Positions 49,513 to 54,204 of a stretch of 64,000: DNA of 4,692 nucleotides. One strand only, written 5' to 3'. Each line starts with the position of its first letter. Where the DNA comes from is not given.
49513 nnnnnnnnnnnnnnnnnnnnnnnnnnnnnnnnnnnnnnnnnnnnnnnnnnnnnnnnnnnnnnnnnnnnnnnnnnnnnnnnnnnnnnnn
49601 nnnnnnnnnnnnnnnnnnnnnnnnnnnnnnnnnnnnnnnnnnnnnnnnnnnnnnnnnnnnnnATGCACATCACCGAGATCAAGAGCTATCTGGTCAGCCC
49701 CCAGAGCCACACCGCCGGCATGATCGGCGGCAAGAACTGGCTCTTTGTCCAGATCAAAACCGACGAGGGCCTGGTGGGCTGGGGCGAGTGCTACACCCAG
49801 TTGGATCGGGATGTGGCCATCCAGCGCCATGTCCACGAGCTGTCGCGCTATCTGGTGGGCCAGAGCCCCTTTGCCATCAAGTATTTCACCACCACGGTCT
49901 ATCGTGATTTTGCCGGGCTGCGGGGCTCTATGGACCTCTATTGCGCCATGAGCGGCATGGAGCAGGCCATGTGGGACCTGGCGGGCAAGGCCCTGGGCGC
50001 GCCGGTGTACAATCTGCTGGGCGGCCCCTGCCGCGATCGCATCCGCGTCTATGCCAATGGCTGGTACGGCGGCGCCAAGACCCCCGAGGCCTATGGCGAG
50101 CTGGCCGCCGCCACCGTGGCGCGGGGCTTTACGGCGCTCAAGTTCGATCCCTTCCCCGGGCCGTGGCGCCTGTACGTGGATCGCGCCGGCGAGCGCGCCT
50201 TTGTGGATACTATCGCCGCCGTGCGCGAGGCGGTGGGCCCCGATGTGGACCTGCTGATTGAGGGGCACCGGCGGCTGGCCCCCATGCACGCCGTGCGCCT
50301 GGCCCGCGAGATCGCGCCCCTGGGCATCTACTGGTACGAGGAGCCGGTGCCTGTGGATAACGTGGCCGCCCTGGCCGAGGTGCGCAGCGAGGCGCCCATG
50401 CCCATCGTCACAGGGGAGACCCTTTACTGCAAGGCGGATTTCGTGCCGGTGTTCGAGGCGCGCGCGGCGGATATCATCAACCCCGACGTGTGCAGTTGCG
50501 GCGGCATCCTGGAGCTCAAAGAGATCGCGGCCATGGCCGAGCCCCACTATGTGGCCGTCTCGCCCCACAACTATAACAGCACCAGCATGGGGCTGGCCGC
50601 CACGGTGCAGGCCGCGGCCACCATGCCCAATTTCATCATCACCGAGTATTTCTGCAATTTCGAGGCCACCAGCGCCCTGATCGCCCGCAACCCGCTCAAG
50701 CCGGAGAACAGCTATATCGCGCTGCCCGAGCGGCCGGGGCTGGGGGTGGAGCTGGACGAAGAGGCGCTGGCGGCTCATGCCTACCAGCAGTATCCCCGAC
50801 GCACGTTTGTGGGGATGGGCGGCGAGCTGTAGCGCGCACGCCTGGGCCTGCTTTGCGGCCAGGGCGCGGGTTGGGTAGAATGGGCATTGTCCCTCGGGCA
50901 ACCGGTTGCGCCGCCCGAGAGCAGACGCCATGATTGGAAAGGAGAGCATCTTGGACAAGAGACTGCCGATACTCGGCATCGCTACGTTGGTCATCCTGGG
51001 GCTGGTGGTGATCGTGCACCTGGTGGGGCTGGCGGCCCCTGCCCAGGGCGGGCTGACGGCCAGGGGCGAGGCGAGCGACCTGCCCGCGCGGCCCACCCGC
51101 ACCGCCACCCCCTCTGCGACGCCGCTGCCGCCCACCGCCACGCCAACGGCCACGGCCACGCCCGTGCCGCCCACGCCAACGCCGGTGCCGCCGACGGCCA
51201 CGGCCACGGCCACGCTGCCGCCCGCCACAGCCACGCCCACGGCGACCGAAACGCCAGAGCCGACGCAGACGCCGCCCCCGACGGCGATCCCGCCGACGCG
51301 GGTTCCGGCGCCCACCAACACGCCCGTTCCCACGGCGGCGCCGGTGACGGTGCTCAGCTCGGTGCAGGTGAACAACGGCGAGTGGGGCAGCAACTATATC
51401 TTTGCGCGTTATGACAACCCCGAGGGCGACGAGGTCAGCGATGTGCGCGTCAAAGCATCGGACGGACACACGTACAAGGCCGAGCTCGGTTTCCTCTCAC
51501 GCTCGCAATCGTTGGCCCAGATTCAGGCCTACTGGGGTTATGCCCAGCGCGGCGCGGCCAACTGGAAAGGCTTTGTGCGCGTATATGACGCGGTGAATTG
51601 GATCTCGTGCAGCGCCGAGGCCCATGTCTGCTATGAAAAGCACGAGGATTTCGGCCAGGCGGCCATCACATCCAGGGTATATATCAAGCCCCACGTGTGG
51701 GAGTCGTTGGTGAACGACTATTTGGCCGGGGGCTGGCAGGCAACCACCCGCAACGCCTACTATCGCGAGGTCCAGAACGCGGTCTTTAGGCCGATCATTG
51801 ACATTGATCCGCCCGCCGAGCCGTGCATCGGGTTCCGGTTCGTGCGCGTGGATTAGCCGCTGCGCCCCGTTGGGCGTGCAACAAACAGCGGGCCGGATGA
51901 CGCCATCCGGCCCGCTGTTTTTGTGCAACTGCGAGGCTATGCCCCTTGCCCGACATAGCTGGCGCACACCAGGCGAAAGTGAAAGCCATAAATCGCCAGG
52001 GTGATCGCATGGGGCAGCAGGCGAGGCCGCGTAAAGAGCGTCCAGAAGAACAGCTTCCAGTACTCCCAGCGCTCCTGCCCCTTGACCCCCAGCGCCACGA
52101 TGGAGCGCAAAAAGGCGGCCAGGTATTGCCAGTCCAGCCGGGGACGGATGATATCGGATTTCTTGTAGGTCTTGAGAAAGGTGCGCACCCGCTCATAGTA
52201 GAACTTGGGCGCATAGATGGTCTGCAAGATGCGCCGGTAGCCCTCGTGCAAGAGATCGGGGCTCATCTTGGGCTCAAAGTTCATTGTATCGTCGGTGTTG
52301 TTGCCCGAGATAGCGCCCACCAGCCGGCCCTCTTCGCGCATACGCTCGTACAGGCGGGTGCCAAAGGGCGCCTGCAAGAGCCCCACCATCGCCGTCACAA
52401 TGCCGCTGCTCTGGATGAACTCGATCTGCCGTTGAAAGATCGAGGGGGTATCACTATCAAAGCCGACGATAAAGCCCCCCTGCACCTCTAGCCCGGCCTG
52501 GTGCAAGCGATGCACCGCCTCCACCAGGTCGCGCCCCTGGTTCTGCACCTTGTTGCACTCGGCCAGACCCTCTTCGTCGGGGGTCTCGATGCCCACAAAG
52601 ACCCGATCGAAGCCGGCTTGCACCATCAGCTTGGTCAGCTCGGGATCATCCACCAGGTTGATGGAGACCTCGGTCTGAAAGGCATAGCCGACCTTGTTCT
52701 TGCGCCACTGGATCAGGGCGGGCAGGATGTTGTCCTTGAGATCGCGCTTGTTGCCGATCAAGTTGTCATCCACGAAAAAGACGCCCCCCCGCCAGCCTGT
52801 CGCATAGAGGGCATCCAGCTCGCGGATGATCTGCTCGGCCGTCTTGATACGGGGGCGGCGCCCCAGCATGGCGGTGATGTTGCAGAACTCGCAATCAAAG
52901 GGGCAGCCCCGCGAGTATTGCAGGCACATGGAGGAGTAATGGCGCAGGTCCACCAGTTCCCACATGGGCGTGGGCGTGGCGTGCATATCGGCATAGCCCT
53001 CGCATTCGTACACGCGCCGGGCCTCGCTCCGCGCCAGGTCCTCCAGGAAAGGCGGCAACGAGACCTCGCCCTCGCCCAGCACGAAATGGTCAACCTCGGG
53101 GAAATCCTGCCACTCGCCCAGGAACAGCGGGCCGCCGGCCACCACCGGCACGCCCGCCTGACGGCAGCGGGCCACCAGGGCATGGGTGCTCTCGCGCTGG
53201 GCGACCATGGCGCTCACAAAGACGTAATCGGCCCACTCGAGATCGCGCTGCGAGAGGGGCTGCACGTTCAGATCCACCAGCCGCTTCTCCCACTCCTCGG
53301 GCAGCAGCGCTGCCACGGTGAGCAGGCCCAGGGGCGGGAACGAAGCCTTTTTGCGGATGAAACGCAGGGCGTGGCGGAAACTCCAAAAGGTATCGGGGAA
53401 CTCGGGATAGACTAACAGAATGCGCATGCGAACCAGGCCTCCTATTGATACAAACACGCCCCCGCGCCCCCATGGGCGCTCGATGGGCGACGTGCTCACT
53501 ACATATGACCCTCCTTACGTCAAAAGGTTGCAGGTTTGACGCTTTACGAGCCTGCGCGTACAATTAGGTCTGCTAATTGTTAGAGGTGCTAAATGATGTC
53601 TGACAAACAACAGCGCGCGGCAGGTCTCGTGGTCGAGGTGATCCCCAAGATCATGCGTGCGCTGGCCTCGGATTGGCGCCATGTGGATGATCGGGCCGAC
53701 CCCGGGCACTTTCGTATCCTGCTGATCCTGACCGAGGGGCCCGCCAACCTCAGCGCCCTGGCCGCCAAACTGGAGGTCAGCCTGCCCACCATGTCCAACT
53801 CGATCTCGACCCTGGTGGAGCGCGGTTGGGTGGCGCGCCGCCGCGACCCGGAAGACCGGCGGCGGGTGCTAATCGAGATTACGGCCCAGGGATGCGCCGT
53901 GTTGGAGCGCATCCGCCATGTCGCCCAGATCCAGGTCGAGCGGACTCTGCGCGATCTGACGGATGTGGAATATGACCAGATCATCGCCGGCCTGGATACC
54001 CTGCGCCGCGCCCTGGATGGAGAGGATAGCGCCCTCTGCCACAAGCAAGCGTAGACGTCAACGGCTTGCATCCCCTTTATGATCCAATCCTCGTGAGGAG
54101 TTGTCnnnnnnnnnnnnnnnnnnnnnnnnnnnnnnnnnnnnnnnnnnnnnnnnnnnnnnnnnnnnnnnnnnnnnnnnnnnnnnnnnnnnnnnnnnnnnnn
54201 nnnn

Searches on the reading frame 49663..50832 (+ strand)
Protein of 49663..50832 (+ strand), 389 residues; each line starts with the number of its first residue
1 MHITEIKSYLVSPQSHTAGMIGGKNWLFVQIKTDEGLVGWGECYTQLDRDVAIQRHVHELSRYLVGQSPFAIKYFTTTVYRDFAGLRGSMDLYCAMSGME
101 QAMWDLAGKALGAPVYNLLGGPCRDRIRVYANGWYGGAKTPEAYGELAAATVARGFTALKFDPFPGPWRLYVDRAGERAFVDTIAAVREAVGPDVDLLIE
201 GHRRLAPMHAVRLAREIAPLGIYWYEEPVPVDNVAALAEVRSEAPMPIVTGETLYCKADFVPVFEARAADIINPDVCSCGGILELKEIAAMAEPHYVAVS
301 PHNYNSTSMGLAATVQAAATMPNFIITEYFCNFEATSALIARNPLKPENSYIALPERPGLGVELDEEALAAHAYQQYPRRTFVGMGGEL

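Call 12: search_protein_families(library=pfam, proteins=[window:49663-50832:+])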
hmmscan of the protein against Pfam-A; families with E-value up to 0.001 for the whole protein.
window:49663-50832:+ (389 aa): 2 families
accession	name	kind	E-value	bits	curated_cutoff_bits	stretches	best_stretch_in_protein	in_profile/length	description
PF13378.12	MR_MLE_C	-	6.4e-64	216.1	29.4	1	146-368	4-219/219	Enolase C-terminal domain-like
PF02746.21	MR_MLE_N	-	9.5e-18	65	22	1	13-120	15-117/117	Mandelate racemase / muconate lactonizing enzyme, N-terminal domain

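Call 13: find_encoding_contigs(protein=window:49663-50832:+, flank=10000, max_places=6)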
Protein window:49663-50832:+ (389 aa): 24 contigs read that carry it; 6 places shown.
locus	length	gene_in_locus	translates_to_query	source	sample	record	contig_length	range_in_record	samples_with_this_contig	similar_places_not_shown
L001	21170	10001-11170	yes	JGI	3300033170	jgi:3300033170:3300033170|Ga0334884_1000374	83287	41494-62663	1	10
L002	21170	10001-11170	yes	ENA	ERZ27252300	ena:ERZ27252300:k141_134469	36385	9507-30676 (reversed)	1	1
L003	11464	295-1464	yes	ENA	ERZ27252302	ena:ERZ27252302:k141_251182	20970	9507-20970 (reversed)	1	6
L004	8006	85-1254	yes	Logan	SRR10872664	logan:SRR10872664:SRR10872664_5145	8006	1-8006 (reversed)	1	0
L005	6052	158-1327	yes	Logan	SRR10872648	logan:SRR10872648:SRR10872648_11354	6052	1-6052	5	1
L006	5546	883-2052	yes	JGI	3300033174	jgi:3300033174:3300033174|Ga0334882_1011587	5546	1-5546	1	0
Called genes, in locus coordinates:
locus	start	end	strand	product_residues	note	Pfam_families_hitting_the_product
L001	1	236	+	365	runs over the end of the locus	PF02163:Peptidase_M50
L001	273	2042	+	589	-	-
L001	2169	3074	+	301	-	PF03069:FmdA_AmdA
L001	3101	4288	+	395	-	PF13439:Glyco_transf_4, PF13579:Glyco_trans_4_4, PF00534:Glycos_transf_1, PF13692:Glyco_trans_1_4, PF13524:Glyco_trans_1_2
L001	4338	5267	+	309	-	PF01156:IU_nuc_hydro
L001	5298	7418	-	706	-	PF03747:ADP_ribosyl_GH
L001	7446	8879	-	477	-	PF01120:Alpha_L_fucos, PF16757:Fucosidase_C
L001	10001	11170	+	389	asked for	PF02746:MR_MLE_N, PF13378:MR_MLE_C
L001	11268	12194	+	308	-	-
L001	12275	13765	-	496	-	PF02310:B12-binding, PF04055:Radical_SAM, PF13282:DUF4070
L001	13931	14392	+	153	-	PF25213:HVO_A0261_N, PF01047:MarR, PF09339:HTH_IclR (weak), PF12802:MarR_2, PF13463:HTH_27, PF22381:Staph_reg_Sar_Rot (weak)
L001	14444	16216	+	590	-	PF00664:ABC_membrane, PF00005:ABC_tran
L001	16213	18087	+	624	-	PF00664:ABC_membrane, PF00005:ABC_tran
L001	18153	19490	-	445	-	PF02055:Glyco_hydro_30, PF17189:Glyco_hydro_30C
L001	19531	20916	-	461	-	PF00251:Glyco_hydro_32N, PF08244:Glyco_hydro_32C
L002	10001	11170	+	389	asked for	PF02746:MR_MLE_N, PF13378:MR_MLE_C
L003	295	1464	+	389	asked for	PF02746:MR_MLE_N, PF13378:MR_MLE_C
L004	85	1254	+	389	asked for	PF02746:MR_MLE_N, PF13378:MR_MLE_C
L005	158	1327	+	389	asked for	PF02746:MR_MLE_N, PF13378:MR_MLE_C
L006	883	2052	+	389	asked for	PF02746:MR_MLE_N, PF13378:MR_MLE_C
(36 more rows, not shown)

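Call 20: find_related_loci(query=window:49663-50832:+, collection=genome_contigs, flank=6000)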
Query window:49663-50832:+ (389 aa) in genome_contigs; peptide patterns used: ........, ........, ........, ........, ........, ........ (x = any residue, [..] = any of these).
599 stretches matched a pattern (row limit reached: there are more); 489 encode a relative of the query (tblastn E <= 1e-3); the best 80 are kept; 80 distinct loci.
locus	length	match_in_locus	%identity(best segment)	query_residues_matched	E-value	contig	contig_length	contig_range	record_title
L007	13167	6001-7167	95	1-389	0e+0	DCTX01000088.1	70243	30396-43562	MAG TPA_asm: Anaerolineales bacterium UBA1429 UBA1429_contig_33857, whole genome shotgun sequence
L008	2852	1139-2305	89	1-389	0e+0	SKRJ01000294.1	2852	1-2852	MAG: Anaerolineae bacterium isolate CSSed162cmA_480 CSSed16-2cmA-215722, whole genome shotgun sequence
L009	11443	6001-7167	82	1-389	0e+0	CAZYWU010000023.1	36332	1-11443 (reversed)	MAG TPA_asm: uncultured Anaerolineales bacterium isolate binchicken_co27_473 genome assembly, contig: NODE_1999_length_3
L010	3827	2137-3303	82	1-389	0e+0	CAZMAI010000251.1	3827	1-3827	MAG TPA_asm: uncultured Anaerolineales bacterium isolate binchicken_co43_236 genome assembly, contig: NODE_40250_length_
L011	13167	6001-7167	80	1-389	0e+0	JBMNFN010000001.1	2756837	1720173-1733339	MAG: Anaerolineae bacterium isolate SBF912LR0HQ0030 contig_58039, whole genome shotgun sequence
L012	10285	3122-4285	78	1-388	0e+0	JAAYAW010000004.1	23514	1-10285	MAG: Chloroflexota bacterium isolate AS06rmzACSIP_196 18628_AS06, whole genome shotgun sequence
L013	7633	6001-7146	69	1-382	0e+0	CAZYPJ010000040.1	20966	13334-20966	MAG TPA_asm: uncultured Anaerolineales bacterium isolate SRP167436_co1_96 genome assembly, contig: NODE_3904_length_2096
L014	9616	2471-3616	69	1-382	0e+0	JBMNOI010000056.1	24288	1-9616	MAG: Anaerolineae bacterium isolate SBF912SR2HQ0070 scaffold_8565_c1, whole genome shotgun sequence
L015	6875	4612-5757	69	1-382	0e+0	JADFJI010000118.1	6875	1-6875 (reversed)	MAG: Chloroflexota bacterium isolate B41T1B8 B41T1B8_NODE23944, whole genome shotgun sequence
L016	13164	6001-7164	66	1-388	8e-179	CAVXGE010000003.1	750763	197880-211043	MAG: uncultured Chloroflexia bacterium isolate MFD02416.bin.2.249 genome assembly, contig: contig_12402, whole genome sh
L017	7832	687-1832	68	1-382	9e-177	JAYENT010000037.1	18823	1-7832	MAG: Chloroflexota bacterium isolate MAG048 MAG048_37, whole genome shotgun sequence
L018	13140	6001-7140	68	1-380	8e-175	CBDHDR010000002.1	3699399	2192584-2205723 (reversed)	MAG: Dehalococcoidia bacterium isolate 3405ea0c-46a1-49ac-8793-a98dd5fa39b7 genome assembly, contig: contig_2, whole gen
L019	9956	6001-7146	65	1-382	4e-172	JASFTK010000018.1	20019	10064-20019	MAG: Candidatus Bathyarchaeota archaeon isolate D1103U20metaG_Bin_439 D1103U20metaG_FD_scaffold_292_c1, whole genome sho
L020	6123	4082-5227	63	1-382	2e-173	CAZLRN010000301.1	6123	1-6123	MAG TPA_asm: uncultured Spirochaetales bacterium isolate SRP323688_co1_64 genome assembly, contig: NODE_17864_length_612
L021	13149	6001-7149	69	1-382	8e-179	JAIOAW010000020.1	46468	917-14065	MAG: Chloroflexota bacterium isolate S1bins96 c_000000000020, whole genome shotgun sequence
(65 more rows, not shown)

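Call 39: search_protein_families(library=ncbifam, proteins=[window:49663-50832:+], max_evalue=0.00001)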
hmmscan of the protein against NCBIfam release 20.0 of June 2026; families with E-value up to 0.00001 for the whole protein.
window:49663-50832:+ (389 aa): 14 families
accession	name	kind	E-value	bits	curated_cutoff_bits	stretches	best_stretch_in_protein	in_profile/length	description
NF040790.2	glucon_galact_dh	equivalog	1.2e-82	277.8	750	1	2-375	2-372/390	bifunctional D-gluconate/D-galactonate dehydratase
NF010624.0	PRK14017.1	equivalog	3.6e-81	273.2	311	1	25-376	14-364/382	galactonate dehydratase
NF043051.1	ManoateDhtManD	equivalog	9.3e-53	179.5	550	2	182-376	193-387/403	D-mannonate dehydratase ManD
NF011654.0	PRK15072.1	subfamily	3.5e-51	174.3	430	2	181-376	193-388/404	D-galactonate dehydratase family protein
NF040866.1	AraD_Arch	equivalog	6.8e-38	130.6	650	1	29-370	37-367/372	arabinonate dehydratase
NF011968.0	PRK15440.1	equivalog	2.4e-37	128.8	393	1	8-374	44-393/395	L-rhamnonate dehydratase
NF047820.1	TalGalacDh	equivalog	1.8e-35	122.5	500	1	26-370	38-362/371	L-talarate/galactarate dehydratase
TIGR02534.1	mucon_cyclo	subfamily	1.3e-33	116.6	334.95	1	24-371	27-364/368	muconate/chloromuconate family cycloisomerase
NF043002.1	HProlDhtase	equivalog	3.7e-16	58.9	500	1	29-370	36-360/366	cis-3-hydroxy-L-proline dehydratase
NF002782.0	PRK02901.1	equivalog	2.8e-10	39.7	288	1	181-324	121-261/328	o-succinylbenzoate synthase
NF042940.1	racemase_DgcA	equivalog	2.1e-09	37.1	400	1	27-319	27-286/323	N-acetyl-D-Glu racemase DgcA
TIGR03247.1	glucar-dehydr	equivalog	5e-09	35.4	828.7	1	289-377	322-409/441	glucarate dehydratase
NF041118.1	A_G_epim_Thtga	equivalog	4.9e-08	32.5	500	1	27-324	32-312/341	L-Ala-D/L-Glu epimerase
TIGR01928.1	menC_lowGC_arch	equivalog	3.3e-07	29.7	200.65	1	24-301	21-280/325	o-succinylbenzoate synthase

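Call 40: search_solved_structures(query=window:49663-50832:+, max_evalue=1e-30)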
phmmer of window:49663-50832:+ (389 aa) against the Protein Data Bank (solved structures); distinct sequences matched with E-value up to 1e-30: 47.
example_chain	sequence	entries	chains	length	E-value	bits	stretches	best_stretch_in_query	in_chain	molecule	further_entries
4e4u_A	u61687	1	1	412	7.6e-67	229.5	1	13-373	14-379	Mandalate racemase/muconate lactonizing enzyme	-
3rcy_A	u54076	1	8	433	3.9e-64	220.6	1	21-374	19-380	Mandelate racemase/muconate lactonizing enzyme-like protein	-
2poz_A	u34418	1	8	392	9.8e-64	219.3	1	27-366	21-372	Putative dehydratase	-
3t4w_A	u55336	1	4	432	9.1e-62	212.8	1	20-375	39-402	Mandelate racemase/muconate lactonizing enzyme family protein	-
2qq6_A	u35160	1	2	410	1.2e-58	202.5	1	39-376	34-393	Mandelate racemase/muconate lactonizing enzyme-like protein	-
4j3z_A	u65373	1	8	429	4.1e-57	197.4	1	22-375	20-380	Mandelate racemase/muconate lactonizing enzyme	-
4jn7_A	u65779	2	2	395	6.2e-56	193.6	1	27-381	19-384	ENOLASE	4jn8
4e5t_A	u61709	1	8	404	8.4e-55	189.9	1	4-374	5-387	Mandelate racemase / muconate lactonizing enzyme, C-terminal domain protein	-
3rr1_A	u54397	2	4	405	4.2e-54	187.5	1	25-370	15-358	Putative D-galactonate dehydratase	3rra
2o56_A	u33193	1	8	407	6e-52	180.4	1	27-369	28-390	Putative mandelate racemase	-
4ggb_A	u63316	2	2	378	4.3e-50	174.4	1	22-370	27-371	Putative uncharacterized protein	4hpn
4e6m_A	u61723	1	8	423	7.9e-50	173.5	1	23-370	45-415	Putative dehydratase protein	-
2gl5_A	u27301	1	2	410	9.8e-50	173.2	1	24-371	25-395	putative dehydratase protein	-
3ozm_A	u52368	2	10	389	3.1e-48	168.2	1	17-378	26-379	Putative mandelate racemase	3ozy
3h12_A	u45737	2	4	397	3.2e-48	168.2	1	17-378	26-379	mandelate racemase | Putative mandelate racemase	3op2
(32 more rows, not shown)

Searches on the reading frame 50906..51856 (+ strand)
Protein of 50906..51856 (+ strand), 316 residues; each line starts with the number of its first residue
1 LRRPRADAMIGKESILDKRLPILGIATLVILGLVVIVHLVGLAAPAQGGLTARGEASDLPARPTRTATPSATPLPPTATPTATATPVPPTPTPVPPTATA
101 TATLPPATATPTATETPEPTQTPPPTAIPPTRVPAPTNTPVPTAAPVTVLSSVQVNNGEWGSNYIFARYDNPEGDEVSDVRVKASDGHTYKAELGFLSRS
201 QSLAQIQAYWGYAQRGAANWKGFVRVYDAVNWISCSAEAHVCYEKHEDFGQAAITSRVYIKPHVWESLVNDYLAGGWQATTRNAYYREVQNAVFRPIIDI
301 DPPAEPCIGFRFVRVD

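Call 12: search_protein_families(library=pfam, proteins=[window:50906-51856:+])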
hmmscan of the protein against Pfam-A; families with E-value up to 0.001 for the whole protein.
window:50906-51856:+ (316 aa): 0 families

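Call 39: search_protein_families(library=ncbifam, proteins=[window:50906-51856:+], max_evalue=0.00001)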
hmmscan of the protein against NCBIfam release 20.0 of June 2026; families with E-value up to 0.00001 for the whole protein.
window:50906-51856:+ (316 aa): 1 family
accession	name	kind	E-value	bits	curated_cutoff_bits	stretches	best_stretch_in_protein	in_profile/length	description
NF041620.1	MXAN_5187_fam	hypoth_equivalog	3.3e-06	27.1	200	1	24-147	307-427/601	MXAN_5187 family protein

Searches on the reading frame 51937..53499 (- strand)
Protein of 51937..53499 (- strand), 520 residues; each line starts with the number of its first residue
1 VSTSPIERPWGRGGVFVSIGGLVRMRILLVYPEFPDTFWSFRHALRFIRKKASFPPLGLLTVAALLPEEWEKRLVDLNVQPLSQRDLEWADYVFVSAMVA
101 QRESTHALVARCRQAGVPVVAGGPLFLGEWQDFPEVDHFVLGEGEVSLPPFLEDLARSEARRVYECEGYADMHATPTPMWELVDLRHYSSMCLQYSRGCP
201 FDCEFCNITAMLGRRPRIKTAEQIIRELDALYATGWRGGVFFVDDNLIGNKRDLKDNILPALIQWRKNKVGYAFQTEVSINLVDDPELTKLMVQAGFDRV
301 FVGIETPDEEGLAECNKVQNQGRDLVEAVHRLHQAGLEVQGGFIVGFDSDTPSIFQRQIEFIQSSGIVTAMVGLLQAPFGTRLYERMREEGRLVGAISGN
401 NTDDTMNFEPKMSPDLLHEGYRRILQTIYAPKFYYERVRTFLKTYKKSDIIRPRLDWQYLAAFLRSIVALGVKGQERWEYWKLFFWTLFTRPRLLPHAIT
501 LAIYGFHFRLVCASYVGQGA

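Call 12: search_protein_families(library=pfam, proteins=[window:51937-53499:-])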
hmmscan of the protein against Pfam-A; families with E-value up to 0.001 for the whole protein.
window:51937-53499:- (520 aa): 3 families
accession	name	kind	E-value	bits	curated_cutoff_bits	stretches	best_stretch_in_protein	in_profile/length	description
PF13282.11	DUF4070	-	1.7e-41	142.1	22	1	381-514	1-137/144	Domain of unknown function (DUF4070)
PF04055.27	Radical_SAM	-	4.2e-20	73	29.5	1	195-357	3-161/166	Radical SAM superfamily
PF02310.24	B12-binding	-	1.8e-10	41.1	32.1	1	54-148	12-117/121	B12 binding domain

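Call 39: search_protein_families(library=ncbifam, proteins=[window:51937-53499:-], max_evalue=0.00001)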
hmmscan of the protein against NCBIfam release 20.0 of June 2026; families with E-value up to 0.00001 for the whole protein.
window:51937-53499:- (520 aa): 15 families
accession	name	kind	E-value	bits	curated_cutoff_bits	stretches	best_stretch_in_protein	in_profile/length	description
TIGR04479.1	bcpD_PhpK_rSAM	subfamily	9.6e-23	80.3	600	1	192-365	243-409/504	PhpK family radical SAM P-methyltransferase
TIGR04072.2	rSAM_ladder_B12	equivalog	1.7e-19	69.8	360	1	100-395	81-380/443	lipid biosynthesis B12-binding/radical SAM protein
TIGR04013.1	B12_SAM_MJ_1487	hypoth_equivalog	4.9e-19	68.4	251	1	91-363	45-331/382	TIGR04013 family B12-binding domain/radical SAM domain-containing protein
TIGR03471.1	HpnJ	equivalog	1.7e-17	63.4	577.6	1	191-436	198-435/472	hopanoid biosynthesis associated radical SAM protein HpnJ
TIGR02026.1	BchE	equivalog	3.4e-17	62.5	481.35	1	177-468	174-460/497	magnesium-protoporphyrin IX monomethyl ester anaerobic oxidative cyclase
TIGR04014.1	B12_SAM_MJ_0865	equivalog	2.3e-14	53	360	1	191-366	161-337/434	methyl-coenzyme M reductase glutamine C-methyltransferase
TIGR04367.1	HpnR_B12_rSAM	equivalog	4.4e-14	51.9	650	1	192-345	188-333/490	hopanoid C-3 methylase HpnR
NF050148.1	rSAM_ApyD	equivalog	9.7e-14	50.7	750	1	189-363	198-364/645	RiPP biosynthesis radical SAM protein ApyD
NF045585.1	rSAM_slr0320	equivalog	1.1e-13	50.6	775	1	191-338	236-380/511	photosystem II high light acclimation radical SAM protein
NF033070.1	rSAM_AprD4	equivalog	6.4e-12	45.1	500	1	147-395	147-398/456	AprD4 family radical SAM diol-dehydratase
NF038361.1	rSAM_Sden_1168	equivalog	1.3e-11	43.8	575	1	190-393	282-479/560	Sden_1168 family B12-binding radical SAM P-methyltransferase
TIGR03975.1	rSAM_ocin_1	subfamily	4e-11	42.1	281.85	1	93-363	132-428/606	RiPP maturation radical SAM C-methyltransferase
TIGR04295.1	B12_rSAM_oligo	hypoth_equivalog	8.2e-10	37.9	400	1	193-326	203-324/422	TIGR04295 family B12-binding domain-containing radical SAM protein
NF040542.1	rSAM_RCCLKC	equivalog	8.6e-07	28.4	450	1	194-345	184-330/423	arsinothricin biosynthesis radical SAM protein ArsL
NF033712.0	B12_rSAM_KedN5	subfamily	1.7e-06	26.6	700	0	187-355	192-360/624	KedN5 family methylcobalamin-dependent radical SAM C-methyltransferase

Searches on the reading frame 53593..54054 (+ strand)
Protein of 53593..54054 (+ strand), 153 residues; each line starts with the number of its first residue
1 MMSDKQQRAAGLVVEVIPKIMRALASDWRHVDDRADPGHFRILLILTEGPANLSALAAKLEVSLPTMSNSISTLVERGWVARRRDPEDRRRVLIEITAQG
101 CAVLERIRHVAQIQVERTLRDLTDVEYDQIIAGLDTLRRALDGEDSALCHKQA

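Call 12: search_protein_families(library=pfam, proteins=[window:53593-54054:+])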
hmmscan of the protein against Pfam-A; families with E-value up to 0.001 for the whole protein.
window:53593-54054:+ (153 aa): 10 families
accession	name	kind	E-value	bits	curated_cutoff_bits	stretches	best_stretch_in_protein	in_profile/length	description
PF01047.28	MarR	-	9.4e-14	51.5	24.6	1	39-92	5-59/59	MarR family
PF12802.13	MarR_2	-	2.3e-12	47.3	27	1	38-91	6-61/61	MarR family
PF13463.12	HTH_27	-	2.2e-11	44.3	22.2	1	43-100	9-68/68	Winged helix DNA-binding domain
PF25213.1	HVO_A0261_N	-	1.1e-08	35.3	35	1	39-112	13-80/86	HVO_A0261 N-terminal domain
PF22381.2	Staph_reg_Sar_Rot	-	1.1e-06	29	27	1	40-105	17-83/85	Transcriptional regulator SarA/Rot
PF09339.16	HTH_IclR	-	1.2e-06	28.6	22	1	40-83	6-51/52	IclR helix-turn-helix domain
PF24409.1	wHTH-PRTase_assc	-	6.3e-05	23.4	27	1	42-112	3-61/83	wHTH-PRTase associated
PF12840.13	HTH_20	-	6.8e-05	23.2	27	1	40-78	7-46/51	Helix-turn-helix domain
PF01022.26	HTH_5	-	0.00019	21.7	22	1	36-80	1-45/47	Bacterial regulatory protein, arsR family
PF01978.25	TrmB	-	0.00036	20.8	25.6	0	45-85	17-57/68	Sugar-specific transcriptional regulator TrmB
